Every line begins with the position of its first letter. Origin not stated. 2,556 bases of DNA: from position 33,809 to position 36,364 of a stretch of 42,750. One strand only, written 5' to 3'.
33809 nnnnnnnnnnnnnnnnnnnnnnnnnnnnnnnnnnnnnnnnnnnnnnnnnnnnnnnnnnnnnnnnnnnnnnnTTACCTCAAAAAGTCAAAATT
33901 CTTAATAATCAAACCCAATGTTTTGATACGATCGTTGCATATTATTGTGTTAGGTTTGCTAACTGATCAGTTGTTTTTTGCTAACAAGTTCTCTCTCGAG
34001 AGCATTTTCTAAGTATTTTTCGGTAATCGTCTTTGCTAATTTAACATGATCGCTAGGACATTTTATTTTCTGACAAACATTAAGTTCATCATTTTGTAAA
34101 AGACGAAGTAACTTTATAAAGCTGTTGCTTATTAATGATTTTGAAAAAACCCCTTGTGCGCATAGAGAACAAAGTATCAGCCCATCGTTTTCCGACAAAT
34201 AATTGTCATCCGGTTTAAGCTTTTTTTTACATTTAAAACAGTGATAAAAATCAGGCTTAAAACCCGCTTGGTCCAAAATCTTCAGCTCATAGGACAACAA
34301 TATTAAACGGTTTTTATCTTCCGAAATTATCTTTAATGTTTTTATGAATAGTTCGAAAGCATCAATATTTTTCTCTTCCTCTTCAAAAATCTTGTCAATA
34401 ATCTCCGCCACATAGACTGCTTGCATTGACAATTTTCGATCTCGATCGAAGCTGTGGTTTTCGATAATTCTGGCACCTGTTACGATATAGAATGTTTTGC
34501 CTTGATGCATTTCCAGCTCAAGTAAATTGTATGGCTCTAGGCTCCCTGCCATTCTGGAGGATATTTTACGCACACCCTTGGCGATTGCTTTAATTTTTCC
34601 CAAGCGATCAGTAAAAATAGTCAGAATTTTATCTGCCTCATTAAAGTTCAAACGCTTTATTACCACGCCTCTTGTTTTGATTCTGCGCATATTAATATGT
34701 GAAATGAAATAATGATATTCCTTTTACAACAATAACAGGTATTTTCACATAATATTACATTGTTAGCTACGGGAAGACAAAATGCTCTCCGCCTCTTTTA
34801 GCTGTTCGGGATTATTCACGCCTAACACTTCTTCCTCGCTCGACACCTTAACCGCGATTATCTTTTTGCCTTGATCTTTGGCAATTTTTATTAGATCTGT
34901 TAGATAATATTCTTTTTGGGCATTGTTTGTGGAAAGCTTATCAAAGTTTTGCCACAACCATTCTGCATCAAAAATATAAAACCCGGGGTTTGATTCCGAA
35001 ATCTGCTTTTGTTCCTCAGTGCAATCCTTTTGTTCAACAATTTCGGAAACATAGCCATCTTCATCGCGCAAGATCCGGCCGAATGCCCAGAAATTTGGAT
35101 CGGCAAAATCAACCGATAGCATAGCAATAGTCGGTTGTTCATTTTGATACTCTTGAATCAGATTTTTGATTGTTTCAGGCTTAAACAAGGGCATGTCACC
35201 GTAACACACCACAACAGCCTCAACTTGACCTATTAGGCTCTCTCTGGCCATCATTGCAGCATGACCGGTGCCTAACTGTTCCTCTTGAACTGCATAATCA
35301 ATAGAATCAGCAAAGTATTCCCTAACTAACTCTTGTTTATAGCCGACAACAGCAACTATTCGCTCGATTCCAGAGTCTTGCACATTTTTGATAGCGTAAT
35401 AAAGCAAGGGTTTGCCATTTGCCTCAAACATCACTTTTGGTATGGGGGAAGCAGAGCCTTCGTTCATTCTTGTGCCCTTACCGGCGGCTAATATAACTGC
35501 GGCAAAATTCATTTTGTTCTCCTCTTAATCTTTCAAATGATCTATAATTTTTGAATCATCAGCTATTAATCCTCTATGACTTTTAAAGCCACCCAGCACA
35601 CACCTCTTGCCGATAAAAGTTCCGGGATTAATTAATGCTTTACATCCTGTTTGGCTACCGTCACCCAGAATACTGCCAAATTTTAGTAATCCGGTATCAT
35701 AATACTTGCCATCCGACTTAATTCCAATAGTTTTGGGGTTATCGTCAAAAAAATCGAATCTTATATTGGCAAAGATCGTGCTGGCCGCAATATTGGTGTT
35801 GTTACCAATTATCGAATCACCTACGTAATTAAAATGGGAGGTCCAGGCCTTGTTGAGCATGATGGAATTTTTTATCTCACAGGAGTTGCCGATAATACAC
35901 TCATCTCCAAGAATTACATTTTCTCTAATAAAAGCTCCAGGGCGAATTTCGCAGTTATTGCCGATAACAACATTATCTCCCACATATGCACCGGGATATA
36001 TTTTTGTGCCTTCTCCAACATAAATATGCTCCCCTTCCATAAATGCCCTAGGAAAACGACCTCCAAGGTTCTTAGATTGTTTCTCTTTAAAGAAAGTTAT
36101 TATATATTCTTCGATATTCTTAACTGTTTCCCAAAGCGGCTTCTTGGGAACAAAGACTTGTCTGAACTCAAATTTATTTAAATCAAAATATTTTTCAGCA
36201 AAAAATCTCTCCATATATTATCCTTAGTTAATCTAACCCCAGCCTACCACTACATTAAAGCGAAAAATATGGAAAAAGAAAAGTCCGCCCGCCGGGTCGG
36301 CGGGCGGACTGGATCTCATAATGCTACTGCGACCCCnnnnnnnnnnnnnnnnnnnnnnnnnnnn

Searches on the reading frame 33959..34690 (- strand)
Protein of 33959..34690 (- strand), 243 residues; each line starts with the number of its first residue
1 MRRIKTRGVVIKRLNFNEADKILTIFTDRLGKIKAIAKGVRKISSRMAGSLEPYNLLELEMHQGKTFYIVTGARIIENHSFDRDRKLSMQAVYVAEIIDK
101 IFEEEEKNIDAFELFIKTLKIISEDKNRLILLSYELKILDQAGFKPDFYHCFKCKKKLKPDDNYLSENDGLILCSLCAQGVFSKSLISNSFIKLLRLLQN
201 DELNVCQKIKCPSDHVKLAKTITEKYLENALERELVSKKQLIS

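Call 12: search_protein_families(library=pfam, proteins=[window:33959-34690:-], max_evalue=0.01)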
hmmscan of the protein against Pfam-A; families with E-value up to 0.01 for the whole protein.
window:33959-34690:- (243 aa): 3 families
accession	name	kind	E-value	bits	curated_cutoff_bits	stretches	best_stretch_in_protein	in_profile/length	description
PF02565.21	RecO_C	-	1.8e-27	96.5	22.1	1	88-238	7-156/157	Recombination protein O C terminal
PF11967.14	RecO_N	-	1.2e-20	73.8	27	1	1-78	1-79/80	Recombination protein O N terminal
PF00412.28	LIM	-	0.0085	16.8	22.9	0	144-177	22-53/58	LIM domain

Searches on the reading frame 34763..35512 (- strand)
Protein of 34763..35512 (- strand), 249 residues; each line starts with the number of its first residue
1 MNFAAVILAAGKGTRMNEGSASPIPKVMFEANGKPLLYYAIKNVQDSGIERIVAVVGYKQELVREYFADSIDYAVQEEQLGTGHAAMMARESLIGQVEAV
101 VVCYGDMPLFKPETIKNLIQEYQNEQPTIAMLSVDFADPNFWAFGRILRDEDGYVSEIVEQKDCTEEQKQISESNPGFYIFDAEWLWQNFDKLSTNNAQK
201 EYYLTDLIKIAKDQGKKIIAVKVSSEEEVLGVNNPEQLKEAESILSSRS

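Call 12: search_protein_families(library=pfam, proteins=[window:34763-35512:-], max_evalue=0.01)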
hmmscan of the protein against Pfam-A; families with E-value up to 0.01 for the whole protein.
window:34763-35512:- (249 aa): 4 families
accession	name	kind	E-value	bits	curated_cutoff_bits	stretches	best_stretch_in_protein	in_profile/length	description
PF12804.13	NTP_transf_3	-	4e-20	73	27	1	5-136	1-125/160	MobA-like NTP transferase domain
PF00483.29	NTP_transferase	-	1e-17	65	21.2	1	5-220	2-218/245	Nucleotidyl transferase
PF01128.25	IspD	-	5.3e-08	33.3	27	1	4-245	2-219/221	2-C-methyl-D-erythritol 4-phosphate cytidylyltransferase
PF02348.25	CTP_transf_3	-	1.6e-06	28.5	22.6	1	26-184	16-148/217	Cytidylyltransferase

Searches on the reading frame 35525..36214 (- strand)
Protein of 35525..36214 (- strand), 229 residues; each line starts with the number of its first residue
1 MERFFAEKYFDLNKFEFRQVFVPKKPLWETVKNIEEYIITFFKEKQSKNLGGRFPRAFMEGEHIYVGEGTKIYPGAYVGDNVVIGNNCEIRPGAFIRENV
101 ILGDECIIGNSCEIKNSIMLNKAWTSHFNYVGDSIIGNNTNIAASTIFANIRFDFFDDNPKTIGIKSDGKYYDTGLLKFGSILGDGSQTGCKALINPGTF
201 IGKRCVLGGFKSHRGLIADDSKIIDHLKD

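Call 12: search_protein_families(library=pfam, proteins=[window:35525-36214:-], max_evalue=0.01)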
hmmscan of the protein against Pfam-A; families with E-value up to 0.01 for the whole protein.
window:35525-36214:- (229 aa): 5 families
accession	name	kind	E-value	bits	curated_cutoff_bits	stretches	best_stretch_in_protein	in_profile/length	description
PF00132.30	Hexapep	-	2.8e-19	68.4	27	2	63-97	1-35/36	Bacterial transferase hexapeptide (six repeats)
PF25084.1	LbH_EIF2B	-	1.9e-13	50.7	54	1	63-146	3-85/105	EIF2B subunit epsilon LbH domain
PF24894.1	Hexapep_GlmU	-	0.00024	21.6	23.3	0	68-119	23-71/104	GlmU-like, C-terminal hexapeptide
PF21711.3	DCTN5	-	0.0012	19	40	0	69-118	79-126/182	Dynactin subunit 5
PF25087.1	GMPPB_C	-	0.003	17.7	39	0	72-132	7-66/110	GMPPB C-terminal domain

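Call 15: find_encoding_contigs(protein=window:35525-36214:-, flank=6000, max_places=8)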
Protein window:35525-36214:- (229 aa): 5 contigs read that carry it; 3 places shown.
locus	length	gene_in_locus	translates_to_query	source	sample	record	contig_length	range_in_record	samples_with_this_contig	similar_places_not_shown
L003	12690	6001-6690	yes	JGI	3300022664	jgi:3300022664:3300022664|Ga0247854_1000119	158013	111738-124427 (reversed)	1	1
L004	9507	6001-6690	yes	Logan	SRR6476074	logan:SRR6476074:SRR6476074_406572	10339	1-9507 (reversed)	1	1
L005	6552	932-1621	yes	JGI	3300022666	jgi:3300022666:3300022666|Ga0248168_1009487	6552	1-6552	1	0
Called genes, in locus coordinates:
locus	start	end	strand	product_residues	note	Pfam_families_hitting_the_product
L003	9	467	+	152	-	PF04024:PspC, PF18917:LiaI-LiaF-like_TM1, PF22570:LiaF-TM (weak)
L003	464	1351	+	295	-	PF18917:LiaI-LiaF-like_TM1 (weak), PF22570:LiaF-TM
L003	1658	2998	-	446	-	PF01136:Peptidase_U32, PF16325:Peptidase_U32_C (faint)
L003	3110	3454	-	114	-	PF03551:PadR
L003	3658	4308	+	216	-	-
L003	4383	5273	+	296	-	PF01149:Fapy_DNA_glyco, PF06831:H2TH, PF06827:zf-FPG_IleRS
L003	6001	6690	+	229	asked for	PF00132:Hexapep, PF25084:LbH_EIF2B, PF25087:GMPPB_C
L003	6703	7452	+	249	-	PF00483:NTP_transferase, PF01128:IspD (weak), PF12804:NTP_transf_3, PF02348:CTP_transf_3 (weak)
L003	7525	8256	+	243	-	PF11967:RecO_N, PF02565:RecO_C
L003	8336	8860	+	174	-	PF20803:PaaX_M, PF09827:CRISPR_Cas2 (weak)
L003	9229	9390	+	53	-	-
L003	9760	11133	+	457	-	PF28494:GlyRS_ins_1 (faint), PF00587:tRNA-synt_2b (weak), PF03129:HGTP_anticodon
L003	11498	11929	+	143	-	PF02381:MraZ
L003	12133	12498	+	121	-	-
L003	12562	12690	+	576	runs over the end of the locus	PF03717:PBP_dimer, PF00905:Transpeptidase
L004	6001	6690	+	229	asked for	PF00132:Hexapep, PF25084:LbH_EIF2B, PF25087:GMPPB_C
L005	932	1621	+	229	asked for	PF00132:Hexapep, PF25084:LbH_EIF2B, PF25087:GMPPB_C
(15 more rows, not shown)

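Call 32: find_homologous_proteins(query=window:35525-36214:-, max_evalue=1e-40)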
Query window:35525-36214:- (229 aa): 242 proteins with E <= 1e-40 among 4747 candidates; the best 120 are listed.
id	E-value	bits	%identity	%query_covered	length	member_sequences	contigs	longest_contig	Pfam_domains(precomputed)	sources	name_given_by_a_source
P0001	2.1e-144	497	94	100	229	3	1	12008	PF00132.31,PF25087.2,PF25084.2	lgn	-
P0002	1.2e-133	462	86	100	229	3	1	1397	PF00132.31,PF25087.2,PF25084.2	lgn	-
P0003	2.4e-123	428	79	100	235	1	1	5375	PF00132.31,PF25087.2,PF25084.2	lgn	-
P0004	5.8e-123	427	80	100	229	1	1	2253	PF00132.31,PF25087.2,PF25084.2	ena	-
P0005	1.6e-118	413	79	100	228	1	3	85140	PF00132.31,PF25087.2,PF25084.2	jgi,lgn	jgi:NDP-sugar pyrophosphorylase family protein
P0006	4.0e-118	411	77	100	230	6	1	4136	PF00132.31,PF25087.2,PF25084.2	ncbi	-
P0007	2.3e-112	392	72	100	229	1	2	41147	PF00132.31,PF25087.2,PF25084.2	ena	-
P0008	1.5e-105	370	70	97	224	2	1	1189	PF00132.31,PF25087.2,PF25084.2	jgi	-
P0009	1.6e-98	347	64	99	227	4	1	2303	PF00132.31,PF25087.2,PF25084.2,PF24894.2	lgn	-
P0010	7.6e-93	329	72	88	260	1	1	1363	PF00132.31,PF13542.13,PF25087.2,PF25084.2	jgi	-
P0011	2.7e-71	258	54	98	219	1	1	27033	PF14602.13,PF00132.31,PF25087.2,PF25084.2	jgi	jgi:NDP-sugar pyrophosphorylase family protein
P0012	2.9e-71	258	53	97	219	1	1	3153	PF00132.31,PF25087.2,PF25084.2,PF21711.4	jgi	jgi:NDP-sugar pyrophosphorylase family protein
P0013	3.1e-70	255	55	97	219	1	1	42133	PF00132.31,PF25087.2,PF25084.2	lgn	-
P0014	3.2e-69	251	51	97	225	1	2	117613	PF00132.31,PF25087.2,PF25084.2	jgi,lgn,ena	jgi:NDP-sugar pyrophosphorylase family protein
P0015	3.8e-65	238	51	97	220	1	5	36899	PF14602.13,PF00132.31,PF25087.2,PF25084.2,PF24894.2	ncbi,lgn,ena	-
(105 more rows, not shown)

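Call 33: find_encoding_contigs(protein=P0001, flank=6000, max_places=3)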
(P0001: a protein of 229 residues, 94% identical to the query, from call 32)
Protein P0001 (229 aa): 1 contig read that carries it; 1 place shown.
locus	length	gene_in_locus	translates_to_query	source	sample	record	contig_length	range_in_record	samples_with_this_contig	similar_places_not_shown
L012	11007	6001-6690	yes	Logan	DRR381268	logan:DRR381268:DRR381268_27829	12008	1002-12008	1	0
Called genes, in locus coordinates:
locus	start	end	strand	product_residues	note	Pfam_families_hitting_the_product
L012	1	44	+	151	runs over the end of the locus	PF04024:PspC, PF18917:LiaI-LiaF-like_TM1 (weak)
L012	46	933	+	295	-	PF18917:LiaI-LiaF-like_TM1, PF22570:LiaF-TM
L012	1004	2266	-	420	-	PF01136:Peptidase_U32, PF16325:Peptidase_U32_C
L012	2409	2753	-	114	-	PF03551:PadR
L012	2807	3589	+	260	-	PF00702:Hydrolase (weak), PF13419:HAD_2 (weak)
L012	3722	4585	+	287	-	PF01149:Fapy_DNA_glyco, PF06831:H2TH, PF06827:zf-FPG_IleRS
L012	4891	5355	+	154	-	PF00293:NUDIX, PF14815:NUDIX_4 (weak)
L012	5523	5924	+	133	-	-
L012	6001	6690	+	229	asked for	PF00132:Hexapep, PF25084:LbH_EIF2B, PF25087:GMPPB_C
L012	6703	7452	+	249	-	PF00483:NTP_transferase, PF01128:IspD (weak), PF12804:NTP_transf_3, PF02348:CTP_transf_3 (weak)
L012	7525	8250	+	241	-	PF11967:RecO_N, PF02565:RecO_C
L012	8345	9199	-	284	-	-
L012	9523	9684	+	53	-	-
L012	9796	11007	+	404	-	?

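Call 34: find_encoding_contigs(protein=P0005, flank=6000, max_places=3)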
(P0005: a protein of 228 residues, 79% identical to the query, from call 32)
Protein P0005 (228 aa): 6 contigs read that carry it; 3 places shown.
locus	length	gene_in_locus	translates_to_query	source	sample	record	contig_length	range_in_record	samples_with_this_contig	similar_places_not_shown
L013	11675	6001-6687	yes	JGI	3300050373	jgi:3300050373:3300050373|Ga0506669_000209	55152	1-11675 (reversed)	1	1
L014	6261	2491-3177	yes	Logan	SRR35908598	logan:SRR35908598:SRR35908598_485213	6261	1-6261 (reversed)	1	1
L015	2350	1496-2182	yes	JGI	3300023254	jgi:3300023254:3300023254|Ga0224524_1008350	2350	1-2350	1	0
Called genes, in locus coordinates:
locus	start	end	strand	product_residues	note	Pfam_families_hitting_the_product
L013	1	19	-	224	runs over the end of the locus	PF08308:PEGA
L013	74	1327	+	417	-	PF00275:EPSP_synthase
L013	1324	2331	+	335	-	PF00022:Actin, PF06723:MreB_Mbl, PF00012:HSP70, PF11104:PilM_2 (faint), PF14450:FtsA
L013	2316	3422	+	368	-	PF13439:Glyco_transf_4, PF20706:GT4-conflict, PF00534:Glycos_transf_1, PF13692:Glyco_trans_1_4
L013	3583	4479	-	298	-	PF04203:Sortase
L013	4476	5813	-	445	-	PF01743:PolyA_pol, PF12627:PolyA_pol_RNAbd, PF01966:HD, PF13735:tRNA_NucTran2_2 (faint)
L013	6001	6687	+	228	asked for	PF00132:Hexapep, PF25084:LbH_EIF2B, PF25087:GMPPB_C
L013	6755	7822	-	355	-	PF01966:HD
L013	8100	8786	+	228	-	-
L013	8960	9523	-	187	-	PF01300:Sua5_yciO_yrdC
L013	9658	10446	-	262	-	PF13408:Zn_ribbon_recom (weak)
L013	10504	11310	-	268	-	PF00239:Resolvase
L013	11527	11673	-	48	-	?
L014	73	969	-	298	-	PF04203:Sortase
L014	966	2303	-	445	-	PF01743:PolyA_pol, PF12627:PolyA_pol_RNAbd, PF01966:HD, PF13735:tRNA_NucTran2_2 (faint)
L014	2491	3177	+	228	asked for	PF00132:Hexapep, PF25084:LbH_EIF2B, PF25087:GMPPB_C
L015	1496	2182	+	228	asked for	PF00132:Hexapep, PF25084:LbH_EIF2B, PF25087:GMPPB_C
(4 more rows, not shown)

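Call 35: find_encoding_contigs(protein=P0007, flank=6000, max_places=3)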
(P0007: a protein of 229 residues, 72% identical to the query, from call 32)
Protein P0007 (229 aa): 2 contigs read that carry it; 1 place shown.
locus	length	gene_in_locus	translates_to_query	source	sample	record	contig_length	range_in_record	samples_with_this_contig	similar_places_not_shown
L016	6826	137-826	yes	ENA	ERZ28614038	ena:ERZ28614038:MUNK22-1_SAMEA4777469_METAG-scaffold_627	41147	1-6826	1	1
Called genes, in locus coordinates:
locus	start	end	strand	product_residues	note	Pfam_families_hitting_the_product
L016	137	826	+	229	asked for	PF00132:Hexapep, PF25084:LbH_EIF2B, PF25087:GMPPB_C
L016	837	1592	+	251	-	PF00483:NTP_transferase, PF01128:IspD (weak), PF12804:NTP_transf_3, PF02348:CTP_transf_3 (weak)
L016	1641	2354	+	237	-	PF11967:RecO_N, PF02565:RecO_C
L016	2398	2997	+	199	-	-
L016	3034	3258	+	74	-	-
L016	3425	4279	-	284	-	-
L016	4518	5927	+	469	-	PF28494:GlyRS_ins_1 (weak), PF00587:tRNA-synt_2b, PF03129:HGTP_anticodon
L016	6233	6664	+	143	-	PF02381:MraZ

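Call 36: find_encoding_contigs(protein=P0003, flank=6000, max_places=3)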
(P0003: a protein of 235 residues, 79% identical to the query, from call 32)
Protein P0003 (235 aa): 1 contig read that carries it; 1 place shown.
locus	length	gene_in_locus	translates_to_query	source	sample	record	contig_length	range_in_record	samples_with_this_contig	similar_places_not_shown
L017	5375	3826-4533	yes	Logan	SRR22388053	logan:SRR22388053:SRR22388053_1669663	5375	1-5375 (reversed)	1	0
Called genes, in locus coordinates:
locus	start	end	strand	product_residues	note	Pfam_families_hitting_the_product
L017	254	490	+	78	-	-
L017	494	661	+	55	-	PF18917:LiaI-LiaF-like_TM1 (weak)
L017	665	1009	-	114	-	PF03551:PadR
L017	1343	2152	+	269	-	-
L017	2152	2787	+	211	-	PF00702:Hydrolase, PF13419:HAD_2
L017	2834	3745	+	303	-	PF01149:Fapy_DNA_glyco, PF06831:H2TH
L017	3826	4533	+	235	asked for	PF25084:LbH_EIF2B, PF25087:GMPPB_C (weak), PF00132:Hexapep, PF25087:GMPPB_C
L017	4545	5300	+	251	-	PF00483:NTP_transferase, PF01128:IspD (weak), PF12804:NTP_transf_3, PF02348:CTP_transf_3 (weak)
